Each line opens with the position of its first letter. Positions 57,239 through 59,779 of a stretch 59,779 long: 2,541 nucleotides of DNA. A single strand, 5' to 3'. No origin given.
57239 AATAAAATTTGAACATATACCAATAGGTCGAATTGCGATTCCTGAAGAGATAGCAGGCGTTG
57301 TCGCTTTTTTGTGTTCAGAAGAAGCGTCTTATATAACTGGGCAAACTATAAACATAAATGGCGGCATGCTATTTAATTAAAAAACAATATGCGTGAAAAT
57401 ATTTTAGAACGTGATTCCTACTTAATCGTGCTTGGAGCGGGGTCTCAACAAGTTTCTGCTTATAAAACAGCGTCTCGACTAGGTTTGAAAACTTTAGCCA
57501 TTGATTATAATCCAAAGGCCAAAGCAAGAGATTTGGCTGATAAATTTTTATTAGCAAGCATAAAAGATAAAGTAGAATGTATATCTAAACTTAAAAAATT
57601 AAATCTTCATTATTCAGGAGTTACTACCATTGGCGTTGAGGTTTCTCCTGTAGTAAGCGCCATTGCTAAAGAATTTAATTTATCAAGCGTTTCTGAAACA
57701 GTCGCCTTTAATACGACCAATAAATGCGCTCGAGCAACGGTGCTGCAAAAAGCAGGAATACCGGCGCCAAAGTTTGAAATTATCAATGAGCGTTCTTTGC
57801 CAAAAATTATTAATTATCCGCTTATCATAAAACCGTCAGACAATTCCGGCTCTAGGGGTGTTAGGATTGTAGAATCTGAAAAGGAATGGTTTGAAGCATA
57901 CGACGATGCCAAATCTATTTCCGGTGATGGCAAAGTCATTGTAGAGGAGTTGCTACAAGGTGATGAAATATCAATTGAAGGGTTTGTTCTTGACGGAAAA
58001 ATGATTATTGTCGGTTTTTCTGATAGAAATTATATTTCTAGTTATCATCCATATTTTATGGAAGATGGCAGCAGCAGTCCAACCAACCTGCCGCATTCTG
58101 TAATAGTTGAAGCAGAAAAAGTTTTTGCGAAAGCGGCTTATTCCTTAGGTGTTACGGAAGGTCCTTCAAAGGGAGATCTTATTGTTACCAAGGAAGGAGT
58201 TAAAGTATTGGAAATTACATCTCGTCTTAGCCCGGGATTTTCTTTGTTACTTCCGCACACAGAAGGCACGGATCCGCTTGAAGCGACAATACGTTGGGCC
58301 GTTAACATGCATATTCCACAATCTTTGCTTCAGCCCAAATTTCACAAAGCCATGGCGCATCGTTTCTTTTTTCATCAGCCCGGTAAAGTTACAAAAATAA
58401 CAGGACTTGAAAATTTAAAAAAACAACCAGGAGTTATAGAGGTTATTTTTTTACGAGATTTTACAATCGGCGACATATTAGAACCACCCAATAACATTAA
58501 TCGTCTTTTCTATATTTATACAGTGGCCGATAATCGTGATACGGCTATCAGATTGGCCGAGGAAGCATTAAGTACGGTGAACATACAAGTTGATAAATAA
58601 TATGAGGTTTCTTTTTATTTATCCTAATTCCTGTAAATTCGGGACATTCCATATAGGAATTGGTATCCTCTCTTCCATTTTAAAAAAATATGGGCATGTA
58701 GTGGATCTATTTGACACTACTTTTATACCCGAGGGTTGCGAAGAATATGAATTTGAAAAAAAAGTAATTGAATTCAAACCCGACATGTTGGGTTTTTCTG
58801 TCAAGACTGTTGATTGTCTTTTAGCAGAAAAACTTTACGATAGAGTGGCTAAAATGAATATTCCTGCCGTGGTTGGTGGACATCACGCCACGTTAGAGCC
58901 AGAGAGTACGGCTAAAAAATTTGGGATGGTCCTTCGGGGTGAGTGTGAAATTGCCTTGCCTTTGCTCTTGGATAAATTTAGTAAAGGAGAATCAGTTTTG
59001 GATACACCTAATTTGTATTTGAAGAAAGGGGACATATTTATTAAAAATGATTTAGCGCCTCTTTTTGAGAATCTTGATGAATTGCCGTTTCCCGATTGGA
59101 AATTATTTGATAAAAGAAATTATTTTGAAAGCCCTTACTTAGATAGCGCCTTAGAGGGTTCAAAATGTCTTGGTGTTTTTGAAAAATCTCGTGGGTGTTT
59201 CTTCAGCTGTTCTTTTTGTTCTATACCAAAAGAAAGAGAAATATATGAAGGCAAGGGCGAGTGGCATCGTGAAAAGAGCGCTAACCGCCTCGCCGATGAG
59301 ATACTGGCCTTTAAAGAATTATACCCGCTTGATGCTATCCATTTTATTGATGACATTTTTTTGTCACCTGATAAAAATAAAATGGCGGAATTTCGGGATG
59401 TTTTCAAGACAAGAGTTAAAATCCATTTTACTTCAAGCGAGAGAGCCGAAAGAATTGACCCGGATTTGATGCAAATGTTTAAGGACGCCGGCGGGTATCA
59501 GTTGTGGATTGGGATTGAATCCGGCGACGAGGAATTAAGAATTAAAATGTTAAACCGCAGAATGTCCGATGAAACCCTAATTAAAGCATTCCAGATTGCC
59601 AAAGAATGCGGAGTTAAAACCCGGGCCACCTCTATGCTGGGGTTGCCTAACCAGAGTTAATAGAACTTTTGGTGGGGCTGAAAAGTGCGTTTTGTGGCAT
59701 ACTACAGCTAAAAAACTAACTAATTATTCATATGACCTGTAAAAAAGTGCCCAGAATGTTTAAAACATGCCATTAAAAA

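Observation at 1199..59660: One ~58-kb, 48-gene, single-strand glycan assembly and tailoring mega-locus behind a consensus promoter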

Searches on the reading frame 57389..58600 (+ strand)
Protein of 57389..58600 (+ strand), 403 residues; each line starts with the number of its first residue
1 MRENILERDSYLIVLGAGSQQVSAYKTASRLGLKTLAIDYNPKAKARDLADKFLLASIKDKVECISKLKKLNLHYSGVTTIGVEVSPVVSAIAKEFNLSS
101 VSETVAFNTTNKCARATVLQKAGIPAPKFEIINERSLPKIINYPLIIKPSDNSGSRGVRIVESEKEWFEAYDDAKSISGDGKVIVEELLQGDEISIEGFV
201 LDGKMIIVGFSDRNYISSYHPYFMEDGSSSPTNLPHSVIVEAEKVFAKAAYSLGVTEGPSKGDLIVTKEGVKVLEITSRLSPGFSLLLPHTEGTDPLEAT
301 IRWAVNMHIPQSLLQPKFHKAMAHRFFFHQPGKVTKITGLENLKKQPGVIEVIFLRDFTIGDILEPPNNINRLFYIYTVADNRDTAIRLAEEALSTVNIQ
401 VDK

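Call 10: search_protein_families(library=pfam, proteins=[window:57389-58600:+], max_evalue=0.01)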
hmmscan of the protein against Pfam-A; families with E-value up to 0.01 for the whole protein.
window:57389-58600:+ (403 aa): 6 families
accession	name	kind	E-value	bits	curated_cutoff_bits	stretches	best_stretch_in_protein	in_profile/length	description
PF13535.11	ATP-grasp_4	-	8.3e-15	55.2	27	1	141-276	1-148/160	ATP-grasp domain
PF18603.7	LAL_C2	-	4.3e-12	46.6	29.4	1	325-401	1-77/78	L-amino acid ligase C-terminal domain 2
PF02655.19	ATP-grasp_3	-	5.6e-12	46.5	23.2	1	110-280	2-157/160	ATP-grasp domain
PF07478.18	Dala_Dala_lig_C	-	7.5e-10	39.1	24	1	120-284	3-178/204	D-ala D-ala ligase C-terminus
PF01071.24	GARS_A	-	5.5e-08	33.3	27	1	112-208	3-107/194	Phosphoribosylglycinamide synthetase, ATP-grasp (A) domain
PF02786.22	CPSase_L_D2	-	9.3e-06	25.7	19.8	1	134-192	30-92/211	Carbamoyl-phosphate synthase L chain, ATP binding domain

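Call 18: find_encoding_contigs(protein=window:57389-58600:+, flank=10000, max_places=10)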
Protein window:57389-58600:+ (403 aa): no gene with exactly this product is on record in the collection.

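Call 28: search_protein_families(library=ncbifam, proteins=[window:57389-58600:+], max_evalue=0.001)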
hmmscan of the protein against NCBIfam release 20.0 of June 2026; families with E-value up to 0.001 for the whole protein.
window:57389-58600:+ (403 aa): 46 families (the best 25 are shown)
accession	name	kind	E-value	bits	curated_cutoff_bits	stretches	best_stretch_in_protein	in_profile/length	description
NF002563.0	PRK02186.1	subfamily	4.9e-27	94.6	625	1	90-402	86-397/890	argininosuccinate lyase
TIGR03909.1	pyrrolys_PylC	equivalog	1.6e-16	60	248.3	1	14-281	4-254/374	3-methylornithine--L-lysine ligase PylC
NF002378.0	PRK01372.1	subfamily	1.2e-14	53.7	243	1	111-283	100-272/305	D-alanine--D-alanine ligase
NF002527.0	PRK01966.1-3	equivalog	2.8e-12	46.5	310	1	105-278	112-296/332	D-alanine--D-alanine ligase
NF053643.1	Ddl_archaea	equivalog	1.7e-11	43.7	500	1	30-305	20-296/367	putative pseudomurein biosynthesis ATP-grasp protein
NF005543.0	PRK07206.1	subfamily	6.4e-11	41.6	302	1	139-347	143-359/416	hypothetical protein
NF006766.0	PRK09288.1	equivalog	7e-11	41.5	339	1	10-192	13-201/396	formate-dependent phosphoribosylglycinamide formyltransferase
TIGR01205.1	D_ala_D_alaTIGR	subfamily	3.2e-10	39.5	245.65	1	108-276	103-283/318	D-alanine--D-alanine ligase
TIGR01142.1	purT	equivalog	5.3e-10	38.7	502.15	1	14-192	4-188/380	phosphoribosylglycinamide formyltransferase 2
NF000206.1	D_ala_D_lac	equivalog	1.9e-09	37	550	1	112-228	133-253/342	D-alanine--(R)-lactate ligase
NF000092.1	D_ala_D_lac_Ao2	exception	4.8e-09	35.7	700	1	111-231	132-249/348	D-alanine--(R)-lactate ligase VanA-Ao2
NF010623.0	PRK14016.1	subfamily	6.8e-09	34.4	877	1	100-208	206-312/871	cyanophycin synthetase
TIGR01369.1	CPSaseII_lrg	equivalog_domain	3.2e-08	31.7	1027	1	22-286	578-847/1052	carbamoyl-phosphate synthase (glutamine-hydrolyzing) large subunit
NF000144.1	D_ala_D_lac_VanF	exception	4.8e-08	32.3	750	1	110-224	131-242/343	D-alanine--(R)-lactate ligase VanF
NF002528.0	PRK01966.1-4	subfamily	6.8e-08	31.7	262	1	112-276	142-324/366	D-alanine--D-alanine ligase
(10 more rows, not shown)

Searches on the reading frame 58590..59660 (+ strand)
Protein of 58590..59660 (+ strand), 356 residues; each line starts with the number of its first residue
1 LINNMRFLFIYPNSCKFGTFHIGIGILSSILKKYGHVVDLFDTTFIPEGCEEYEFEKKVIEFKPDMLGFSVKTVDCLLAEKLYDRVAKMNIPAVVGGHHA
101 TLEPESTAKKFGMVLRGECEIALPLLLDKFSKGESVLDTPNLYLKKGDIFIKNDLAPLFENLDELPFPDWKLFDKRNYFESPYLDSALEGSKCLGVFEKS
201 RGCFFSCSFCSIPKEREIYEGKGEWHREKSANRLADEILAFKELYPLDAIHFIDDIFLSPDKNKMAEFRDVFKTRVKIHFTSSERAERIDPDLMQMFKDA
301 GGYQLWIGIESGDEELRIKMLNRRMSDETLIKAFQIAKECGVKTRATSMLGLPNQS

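Call 10: search_protein_families(library=pfam, proteins=[window:58590-59660:+], max_evalue=0.01)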
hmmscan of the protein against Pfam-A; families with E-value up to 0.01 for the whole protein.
window:58590-59660:+ (356 aa): 2 families
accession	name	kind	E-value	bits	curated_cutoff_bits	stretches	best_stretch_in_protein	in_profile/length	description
PF04055.27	Radical_SAM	-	2.9e-15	57.2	29.5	1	199-355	3-154/166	Radical SAM superfamily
PF02310.24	B12-binding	-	7.1e-12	45.7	32.1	1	21-126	14-120/121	B12 binding domain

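Call 23: find_encoding_contigs(protein=window:58602-59660:+, flank=10000, max_places=6)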
Protein window:58602-59660:+ (352 aa): no gene with exactly this product is on record in the collection.

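Call 25: find_homologous_proteins(query=window:58602-59660:+, max_evalue=1e-20)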
Query window:58602-59660:+ (352 aa): 101 proteins with E <= 1e-20 among 2010 candidates.
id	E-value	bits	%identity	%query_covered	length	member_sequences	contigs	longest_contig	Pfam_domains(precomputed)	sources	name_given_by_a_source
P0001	5.8e-238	807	99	100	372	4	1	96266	PF04055.28,PF02310.25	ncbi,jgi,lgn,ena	ncbi:MAG: radical SAM protein [Patescibacteria group bacterium]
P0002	1.6e-99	351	50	100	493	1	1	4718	PF04055.28,PF02310.25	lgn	-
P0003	1.2e-98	348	48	100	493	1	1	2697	PF04055.28,PF02310.25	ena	-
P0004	8.6e-96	339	47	100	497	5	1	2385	PF04055.28,PF02310.25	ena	-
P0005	2.6e-81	291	46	86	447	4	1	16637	PF04055.28,PF02310.25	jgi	-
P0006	2.1e-73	265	38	99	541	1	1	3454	PF04055.28,PF02310.25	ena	-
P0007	2.1e-70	255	38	99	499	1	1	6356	PF04055.28,PF02310.25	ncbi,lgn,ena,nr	ncbi:MAG: radical SAM protein [bacterium]|nr:radical SAM protein [bacterium]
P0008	4.8e-70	254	39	100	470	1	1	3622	PF04055.28,PF02310.25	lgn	-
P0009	1.2e-66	243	38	100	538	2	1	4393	PF04055.28,PF19864.6,PF02310.25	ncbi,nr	ncbi:MAG: B12-binding domain-containing radical SAM protein [Planctomycetes bacterium]|nr:B12-bindin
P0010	1.0e-52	197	36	100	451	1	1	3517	PF04055.28,PF19864.6,PF02310.25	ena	-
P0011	5.5e-50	188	34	100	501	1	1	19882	PF04055.28,PF02310.25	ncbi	ncbi:MAG: radical SAM protein [bacterium]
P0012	1.6e-46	177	35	95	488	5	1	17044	PF04055.28,PF02310.25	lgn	-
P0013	3.5e-44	169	33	99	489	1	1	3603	PF04055.28,PF02310.25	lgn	-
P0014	4.2e-44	169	33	99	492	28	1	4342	PF04055.28,PF02310.25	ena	-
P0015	2.3e-43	167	34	100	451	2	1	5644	PF04055.28,PF02310.25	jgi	-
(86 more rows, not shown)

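Call 26: find_encoding_contigs(protein=P0001, flank=10000, max_places=6)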
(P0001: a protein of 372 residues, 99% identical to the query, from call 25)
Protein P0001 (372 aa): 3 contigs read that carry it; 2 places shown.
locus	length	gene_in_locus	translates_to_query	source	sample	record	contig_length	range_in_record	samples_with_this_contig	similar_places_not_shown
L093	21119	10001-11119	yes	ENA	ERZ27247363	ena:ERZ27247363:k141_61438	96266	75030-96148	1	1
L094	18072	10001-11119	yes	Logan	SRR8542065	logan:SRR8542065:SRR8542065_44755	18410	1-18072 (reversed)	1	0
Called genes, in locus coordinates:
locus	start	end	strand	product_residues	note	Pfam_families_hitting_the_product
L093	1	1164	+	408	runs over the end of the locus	-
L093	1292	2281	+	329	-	PF13489:Methyltransf_23, PF13847:Methyltransf_31 (weak), PF08241:Methyltransf_11, PF08242:Methyltransf_12, PF13649:Methyltransf_25 (weak)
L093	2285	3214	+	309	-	-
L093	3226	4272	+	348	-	PF22674:C2185-like_N (weak)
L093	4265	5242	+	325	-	PF13535:ATP-grasp_4 (weak)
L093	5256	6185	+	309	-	PF13847:Methyltransf_31 (weak), PF08241:Methyltransf_11 (weak), PF13649:Methyltransf_25 (weak)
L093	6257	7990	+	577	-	PF02776:TPP_enzyme_N, PF00205:TPP_enzyme_M, PF02775:TPP_enzyme_C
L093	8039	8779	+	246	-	PF00106:adh_short, PF08659:KR, PF13561:adh_short_C2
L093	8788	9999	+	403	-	PF01071:GARS_A (weak), PF02655:ATP-grasp_3, PF02786:CPSase_L_D2 (faint), PF07478:Dala_Dala_lig_C, PF13535:ATP-grasp_4, PF18603:LAL_C2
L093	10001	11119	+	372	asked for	PF02310:B12-binding, PF04055:Radical_SAM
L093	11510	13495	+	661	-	-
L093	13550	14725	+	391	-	PF00155:Aminotran_1_2, PF00266:Aminotran_5 (faint), PF01041:DegT_DnrJ_EryC1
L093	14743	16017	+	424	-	-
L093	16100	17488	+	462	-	PF03721:UDPG_MGDP_dh_N, PF03807:F420_oxidored (faint), PF00984:UDPG_MGDP_dh, PF03720:UDPG_MGDP_dh_C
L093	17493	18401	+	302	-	PF01073:3Beta_HSD, PF01370:Epimerase, PF02719:Polysacc_synt_2, PF04321:RmlD_sub_bind, PF05368:NmrA, PF07993:NAD_binding_4 (weak), PF13460:NAD_binding_10, PF16363:GDP_Man_Dehyd, +1 more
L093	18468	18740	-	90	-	PF01016:Ribosomal_L27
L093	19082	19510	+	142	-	PF02381:MraZ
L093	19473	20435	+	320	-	PF01795:Methyltransf_5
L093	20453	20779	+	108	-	-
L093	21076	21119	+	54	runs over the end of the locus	?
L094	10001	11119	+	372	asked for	PF02310:B12-binding, PF04055:Radical_SAM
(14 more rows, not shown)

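Call 79: search_protein_families(library=pfam, proteins=[L093:11510-13495:+, L093:14743-16017:+, L093:13550-14725:+, L093:16100-17488:+], max_evalue=1)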
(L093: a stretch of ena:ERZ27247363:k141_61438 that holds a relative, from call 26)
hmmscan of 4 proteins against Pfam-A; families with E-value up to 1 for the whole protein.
L093:11510-13495:+ (661 aa): 2 families
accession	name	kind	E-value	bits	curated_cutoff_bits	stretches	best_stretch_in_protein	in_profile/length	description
PF03065.20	Glyco_hydro_57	-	1.9e-13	50.8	21.2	1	42-280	68-284/291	Glycosyl hydrolase family 57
PF13211.12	DUF4019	-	0.17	12.7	26.5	0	336-388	13-62/104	Protein of unknown function (DUF4019)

L093:14743-16017:+ (424 aa): 1 family
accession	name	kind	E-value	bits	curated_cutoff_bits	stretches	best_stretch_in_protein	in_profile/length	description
PF06061.16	Baculo_ME53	-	0.11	12.1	25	1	28-130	132-233/343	Baculoviridae ME53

L093:13550-14725:+ (391 aa): 6 families
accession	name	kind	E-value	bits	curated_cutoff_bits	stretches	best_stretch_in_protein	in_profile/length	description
PF00155.27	Aminotran_1_2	-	4.6e-74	250.2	19.7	1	35-385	2-361/361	Aminotransferase class I and II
PF01041.23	DegT_DnrJ_EryC1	-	3.1e-09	37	19.8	1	113-206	59-145/360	DegT/DnrJ/EryC1/StrS aminotransferase family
PF00266.25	Aminotran_5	-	1.1e-05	25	21.5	1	92-206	59-175/371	Aminotransferase class-V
PF01212.27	Beta_elim_lyase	-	6.6e-05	22.8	27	1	113-206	66-168/288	Beta-eliminating lyase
PF01053.26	Cys_Met_Meta_PP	-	0.0014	17.7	27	1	107-208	80-175/381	Cys/Met metabolism PLP-dependent enzyme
PF06241.17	Castor_Poll_mid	-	0.19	12.2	26.7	1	134-176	49-90/104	Castor and Pollux, part of voltage-gated ion channel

L093:16100-17488:+ (462 aa): 12 families
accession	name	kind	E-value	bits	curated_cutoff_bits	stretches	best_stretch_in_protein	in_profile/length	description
PF03721.20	UDPG_MGDP_dh_N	-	1.4e-38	132.8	27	1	1-196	1-186/187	UDP-glucose/GDP-mannose dehydrogenase family, NAD binding domain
PF03720.21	UDPG_MGDP_dh_C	-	3.3e-24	85.7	30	1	333-437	1-102/103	UDP-glucose/GDP-mannose dehydrogenase family, UDP binding domain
PF00984.24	UDPG_MGDP_dh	-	4.9e-09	36.6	25.4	1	216-309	2-93/94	UDP-glucose/GDP-mannose dehydrogenase family, central domain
PF03807.23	F420_oxidored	-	3.4e-05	24.8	21.6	1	6-40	5-41/94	NADP oxidoreductase coenzyme F420-dependent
PF02737.24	3HCDH_N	-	0.00038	20.8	22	1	5-76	4-76/180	3-hydroxyacyl-CoA dehydrogenase, NAD binding domain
PF01488.26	Shikimate_DH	-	0.00071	20.1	24.3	0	3-41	15-54/138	Shikimate / quinate 5-dehydrogenase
PF03446.21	NAD_binding_2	-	0.0068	16.9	21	1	5-67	4-43/161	NAD binding domain of 6-phosphogluconate dehydrogenase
PF13450.12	NAD_binding_8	-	0.093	13.5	21.9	1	6-33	2-29/68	NAD(P)-binding Rossmann-like domain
PF01266.30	DAO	-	0.14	12.1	27.9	1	6-33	5-32/353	FAD dependent oxidoreductase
PF01210.29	NAD_Gly3P_dh_N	-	0.19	12.1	23.1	0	5-41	4-40/158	NAD-dependent glycerol-3-phosphate dehydrogenase N-terminus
PF01262.27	AlaDh_PNT_C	-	0.19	11.6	23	1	3-41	31-69/214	Alanine dehydrogenase/PNT, C-terminal domain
PF02302.22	PTS_IIB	-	0.45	11.6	23.6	0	393-437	41-89/90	PTS system, Lactose/Cellobiose specific IIB subunit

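Call 99: search_protein_families(library=ncbifam, proteins=[L093:14743-16017:+, L093:13550-14725:+, L093:17493-18401:+, L093:16100-17488:+, L093:11510-13495:+], max_evalue=0.001)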
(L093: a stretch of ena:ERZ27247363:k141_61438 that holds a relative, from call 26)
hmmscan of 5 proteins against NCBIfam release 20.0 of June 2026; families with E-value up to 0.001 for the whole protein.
L093:14743-16017:+ (424 aa): 0 families

L093:13550-14725:+ (391 aa): 79 families (the best 25 are shown)
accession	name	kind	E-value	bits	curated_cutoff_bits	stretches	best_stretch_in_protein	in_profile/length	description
NF005816.0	PRK07682.1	equivalog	2.2e-102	342.6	620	1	4-390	3-384/390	aminotransferase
NF006229.0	PRK08361.1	equivalog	2.7e-101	339.4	624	1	31-389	30-388/391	aspartate aminotransferase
NF041364.1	GntC_guanitoxin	equivalog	1.8e-98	329.7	415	1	42-387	6-355/356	guanitoxin biosynthesis PLP-dependent (S)-gamma-hydroxy-L-arginine cyclodehydratase GntC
NF041091.1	asp_aminotase_Arch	equivalog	7.4e-96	321.2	550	1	20-388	13-374/376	aspartate aminotransferase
NF004975.0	PRK06348.1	equivalog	6.2e-92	308.5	549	1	21-388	16-382/384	pyridoxal phosphate-dependent aminotransferase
NF005817.0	PRK07683.1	equivalog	9.4e-92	307.7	575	1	24-389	18-381/387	aminotransferase A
NF004769.0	PRK06107.1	equivalog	8.4e-88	294.8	617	1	12-388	11-397/402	aspartate transaminase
NF004770.0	PRK06108.1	subfamily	1.4e-87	294.1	422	1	23-389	25-392/396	pyridoxal phosphate-dependent aminotransferase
TIGR03540.1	DapC_direct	equivalog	2.9e-87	293.1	593.25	1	10-387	2-382/383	LL-diaminopimelate aminotransferase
NF006756.0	PRK09276.1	subfamily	7.5e-87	291.7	507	1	9-388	3-385/387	LL-diaminopimelate aminotransferase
NF006230.0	PRK08363.1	equivalog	1.1e-83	281.3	534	1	25-390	21-393/398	alanine aminotransferase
NF006514.0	PRK08960.1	equivalog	1.8e-82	277.2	554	1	6-390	4-386/388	pyridoxal phosphate-dependent aminotransferase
NF005588.0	PRK07309.1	equivalog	1.3e-80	271.3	576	1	34-389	30-386/391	pyridoxal phosphate-dependent aminotransferase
NF005601.0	PRK07337.1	equivalog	5.6e-77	259.5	496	1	7-390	8-393/394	pyridoxal phosphate-dependent aminotransferase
NF005977.0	PRK08068.1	subfamily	4.4e-74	250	494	1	21-388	19-386/391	transaminase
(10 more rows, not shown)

L093:17493-18401:+ (302 aa): 38 families (the best 25 are shown)
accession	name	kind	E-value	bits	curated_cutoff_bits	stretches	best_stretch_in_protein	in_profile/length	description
NF011728.1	PRK15181.1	equivalog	2.2e-57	194.7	760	1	3-298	17-335/348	Vi polysaccharide biosynthesis UDP-N-acetylglucosaminuronic acid C-4 epimerase TviC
TIGR01179.1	galE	equivalog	1.8e-53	181.5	262.3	1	5-300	3-324/332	UDP-glucose 4-epimerase GalE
TIGR04180.1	EDH_00030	hypoth_equivalog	1.4e-44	152.4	475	1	5-256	2-255/297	NAD-dependent 4,6-dehydratase LegB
TIGR01181.1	dTDP_gluc_dehyt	equivalog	2.4e-37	128.7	365.1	1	4-295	2-306/321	dTDP-glucose 4,6-dehydratase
TIGR02197.1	heptose_epim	equivalog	9.8e-37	126.8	274.6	1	5-295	2-308/316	ADP-glyceromanno-heptose 6-epimerase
NF007956.0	PRK10675.1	subfamily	4.3e-35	121.4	394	1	4-292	3-321/338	UDP-glucose 4-epimerase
TIGR03466.1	HpnA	hypoth_equivalog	4.7e-25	88.2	367.65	1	4-153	3-153/327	hopanoid-associated sugar epimerase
NF042422.1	oxyalk_red_OleD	equivalog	7.2e-24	84.7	580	1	5-251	4-244/329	2-alkyl-3-oxoalkanoate reductase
NF007490.0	PRK10084.1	subfamily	7.2e-23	81.1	649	1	4-293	3-327/361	dTDP-glucose 4,6-dehydratase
NF052578.1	StrlDmthSdmBMthl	equivalog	8.3e-22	78.4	600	1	5-251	4-239/328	sterol demethylase protein SdmB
NF007582.0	PRK10217.1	equivalog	3.8e-21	75.6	698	1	3-245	3-257/355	dTDP-glucose 4,6-dehydratase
NF008360.0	PRK11150.1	equivalog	4.1e-21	75.5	452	1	5-250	3-247/310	ADP-glyceromanno-heptose 6-epimerase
NF047922.1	GDPFucSynFcl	equivalog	2e-18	66.9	500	1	6-297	7-298/308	GDP-L-fucose synthase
NF042423.1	oxyalk_red_Shew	equivalog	5.8e-17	61.8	580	1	3-250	10-250/331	2-alkyl-3-oxoalkanoate reductase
TIGR03589.1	PseB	equivalog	3.4e-16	59.1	407.75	1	5-116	8-124/324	UDP-N-acetylglucosamine 4,6-dehydratase (inverting)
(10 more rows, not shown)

L093:16100-17488:+ (462 aa): 7 families
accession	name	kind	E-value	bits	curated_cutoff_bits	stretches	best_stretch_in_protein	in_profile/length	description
TIGR03026.1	NDP-sugDHase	subfamily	5e-81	272.6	189.8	1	1-434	1-413/413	nucleotide sugar dehydrogenase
NF041297.1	UDPGDh_AglM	equivalog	1.5e-71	241.6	670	1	1-442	1-422/429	UDP-glucose 6-dehydrogenase AglM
NF047673.2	TeichurnBiosyTuaD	equivalog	2.8e-69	234.4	700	1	2-460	3-436/439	UDP-glucose 6-dehydrogenase TuaD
NF040825.1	UDPMaNacDH_Arch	equivalog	6.8e-32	110.8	750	1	1-439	1-404/418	UDP-N-acetyl-D-mannosamine dehydrogenase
NF011631.0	PRK15057.1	equivalog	2.8e-19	69.5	757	1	1-392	1-358/388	UDP-glucose 6-dehydrogenase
NF008286.0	PRK11064.1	equivalog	1.9e-18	66.3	459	1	5-416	8-403/420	UDP-N-acetyl-D-mannosamine dehydrogenase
NF011729.0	PRK15182.1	equivalog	1.5e-05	23.9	592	1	270-413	252-392/425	Vi polysaccharide biosynthesis UDP-N-acetylglucosamine C-6 dehydrogenase TviB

L093:11510-13495:+ (661 aa): 0 families

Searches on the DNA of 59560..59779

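Call 72: search_rna_families(source=window, start=59560, end=59779, threshold=evalue, max_evalue=1)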
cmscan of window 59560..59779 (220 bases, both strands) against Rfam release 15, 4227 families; matches with E-value up to 1: 0.
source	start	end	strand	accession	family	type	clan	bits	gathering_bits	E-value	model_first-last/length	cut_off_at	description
